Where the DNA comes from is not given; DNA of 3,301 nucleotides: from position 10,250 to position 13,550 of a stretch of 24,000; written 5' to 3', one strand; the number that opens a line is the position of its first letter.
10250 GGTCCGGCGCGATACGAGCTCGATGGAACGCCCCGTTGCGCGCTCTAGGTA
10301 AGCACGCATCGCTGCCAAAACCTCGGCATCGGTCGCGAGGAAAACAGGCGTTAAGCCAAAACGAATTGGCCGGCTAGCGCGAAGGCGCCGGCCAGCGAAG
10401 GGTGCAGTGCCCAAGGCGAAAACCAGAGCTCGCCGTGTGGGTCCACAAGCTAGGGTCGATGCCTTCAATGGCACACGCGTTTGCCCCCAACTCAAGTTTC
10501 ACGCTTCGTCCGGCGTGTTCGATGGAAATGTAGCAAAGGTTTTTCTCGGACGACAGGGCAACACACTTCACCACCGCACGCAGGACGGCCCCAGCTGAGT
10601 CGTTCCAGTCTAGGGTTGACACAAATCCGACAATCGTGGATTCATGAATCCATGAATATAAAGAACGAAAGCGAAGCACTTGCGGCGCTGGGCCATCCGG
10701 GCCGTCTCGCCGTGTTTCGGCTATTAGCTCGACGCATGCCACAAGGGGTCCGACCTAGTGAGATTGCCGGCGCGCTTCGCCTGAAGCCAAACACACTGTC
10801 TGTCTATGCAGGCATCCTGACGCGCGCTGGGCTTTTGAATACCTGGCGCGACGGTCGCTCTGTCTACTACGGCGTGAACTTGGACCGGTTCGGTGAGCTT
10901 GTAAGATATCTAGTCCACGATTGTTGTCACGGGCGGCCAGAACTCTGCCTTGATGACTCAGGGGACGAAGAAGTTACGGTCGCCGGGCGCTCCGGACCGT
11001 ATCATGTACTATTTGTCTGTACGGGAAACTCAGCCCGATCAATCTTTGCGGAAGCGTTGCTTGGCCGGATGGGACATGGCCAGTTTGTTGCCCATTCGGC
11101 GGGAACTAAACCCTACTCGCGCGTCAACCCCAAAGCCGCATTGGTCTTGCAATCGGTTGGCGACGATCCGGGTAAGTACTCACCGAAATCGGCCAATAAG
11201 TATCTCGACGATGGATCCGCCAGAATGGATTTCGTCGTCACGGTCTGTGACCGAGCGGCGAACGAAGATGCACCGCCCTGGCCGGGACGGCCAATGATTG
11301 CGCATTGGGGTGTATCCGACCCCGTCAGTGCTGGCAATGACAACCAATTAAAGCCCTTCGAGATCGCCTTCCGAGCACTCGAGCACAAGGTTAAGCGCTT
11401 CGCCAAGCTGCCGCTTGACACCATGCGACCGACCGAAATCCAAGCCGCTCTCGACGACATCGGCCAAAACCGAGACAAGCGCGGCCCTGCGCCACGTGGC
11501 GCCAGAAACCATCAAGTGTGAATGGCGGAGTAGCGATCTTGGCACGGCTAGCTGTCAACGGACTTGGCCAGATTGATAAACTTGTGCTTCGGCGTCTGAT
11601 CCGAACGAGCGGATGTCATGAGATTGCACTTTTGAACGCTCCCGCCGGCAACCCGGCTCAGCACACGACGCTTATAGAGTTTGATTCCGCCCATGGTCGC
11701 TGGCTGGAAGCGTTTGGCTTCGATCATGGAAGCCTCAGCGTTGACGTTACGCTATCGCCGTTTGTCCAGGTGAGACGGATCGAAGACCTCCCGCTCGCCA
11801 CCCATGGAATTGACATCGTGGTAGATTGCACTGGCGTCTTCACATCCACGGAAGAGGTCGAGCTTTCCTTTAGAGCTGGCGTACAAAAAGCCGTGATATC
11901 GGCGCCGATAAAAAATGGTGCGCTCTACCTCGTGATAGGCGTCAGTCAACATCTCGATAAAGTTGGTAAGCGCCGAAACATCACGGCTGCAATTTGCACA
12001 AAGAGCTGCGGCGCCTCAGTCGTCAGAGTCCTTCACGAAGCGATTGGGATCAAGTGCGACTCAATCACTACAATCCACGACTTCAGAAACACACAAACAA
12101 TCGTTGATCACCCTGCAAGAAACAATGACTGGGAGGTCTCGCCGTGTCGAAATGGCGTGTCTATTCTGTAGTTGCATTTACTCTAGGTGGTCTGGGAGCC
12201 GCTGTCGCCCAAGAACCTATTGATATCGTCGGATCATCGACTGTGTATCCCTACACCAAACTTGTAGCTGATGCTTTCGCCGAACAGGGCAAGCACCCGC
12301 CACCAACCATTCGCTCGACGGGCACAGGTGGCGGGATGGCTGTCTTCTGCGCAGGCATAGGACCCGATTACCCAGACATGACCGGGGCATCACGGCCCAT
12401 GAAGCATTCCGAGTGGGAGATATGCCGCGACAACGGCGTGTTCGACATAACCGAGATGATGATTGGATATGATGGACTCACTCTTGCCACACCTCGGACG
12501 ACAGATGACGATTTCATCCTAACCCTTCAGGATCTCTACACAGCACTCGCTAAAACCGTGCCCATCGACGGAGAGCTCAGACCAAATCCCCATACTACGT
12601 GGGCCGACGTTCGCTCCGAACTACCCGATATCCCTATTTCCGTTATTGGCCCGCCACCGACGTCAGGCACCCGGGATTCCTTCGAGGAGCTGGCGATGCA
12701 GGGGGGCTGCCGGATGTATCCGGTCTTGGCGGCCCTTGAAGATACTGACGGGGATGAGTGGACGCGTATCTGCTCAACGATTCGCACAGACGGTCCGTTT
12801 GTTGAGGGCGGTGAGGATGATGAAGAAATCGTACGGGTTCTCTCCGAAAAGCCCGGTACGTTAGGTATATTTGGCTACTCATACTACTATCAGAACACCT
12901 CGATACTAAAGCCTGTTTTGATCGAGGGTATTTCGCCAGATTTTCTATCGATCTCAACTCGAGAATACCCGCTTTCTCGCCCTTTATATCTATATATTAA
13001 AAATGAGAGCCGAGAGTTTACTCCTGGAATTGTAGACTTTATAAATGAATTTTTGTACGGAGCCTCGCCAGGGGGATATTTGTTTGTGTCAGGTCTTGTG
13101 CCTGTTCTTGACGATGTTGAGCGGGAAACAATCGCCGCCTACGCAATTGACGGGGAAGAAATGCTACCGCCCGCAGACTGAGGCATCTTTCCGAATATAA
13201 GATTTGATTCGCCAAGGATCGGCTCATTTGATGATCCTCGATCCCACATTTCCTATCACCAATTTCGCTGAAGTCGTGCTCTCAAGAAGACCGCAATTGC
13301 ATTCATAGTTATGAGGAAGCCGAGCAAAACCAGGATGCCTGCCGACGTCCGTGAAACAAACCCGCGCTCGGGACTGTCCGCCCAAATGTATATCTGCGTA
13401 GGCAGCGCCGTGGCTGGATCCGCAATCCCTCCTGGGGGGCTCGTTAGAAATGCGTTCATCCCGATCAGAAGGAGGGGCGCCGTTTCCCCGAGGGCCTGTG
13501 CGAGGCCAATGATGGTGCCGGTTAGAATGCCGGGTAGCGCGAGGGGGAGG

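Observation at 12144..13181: Second PstS paralog wired into the ArsR-controlled operon, with foreign codon usage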

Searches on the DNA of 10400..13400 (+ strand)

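Call 6: search_dna_similar(query=window:10400-13400:+, collection=plasmids, mode=near)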
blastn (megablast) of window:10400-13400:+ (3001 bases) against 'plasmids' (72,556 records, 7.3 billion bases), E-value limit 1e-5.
No match.
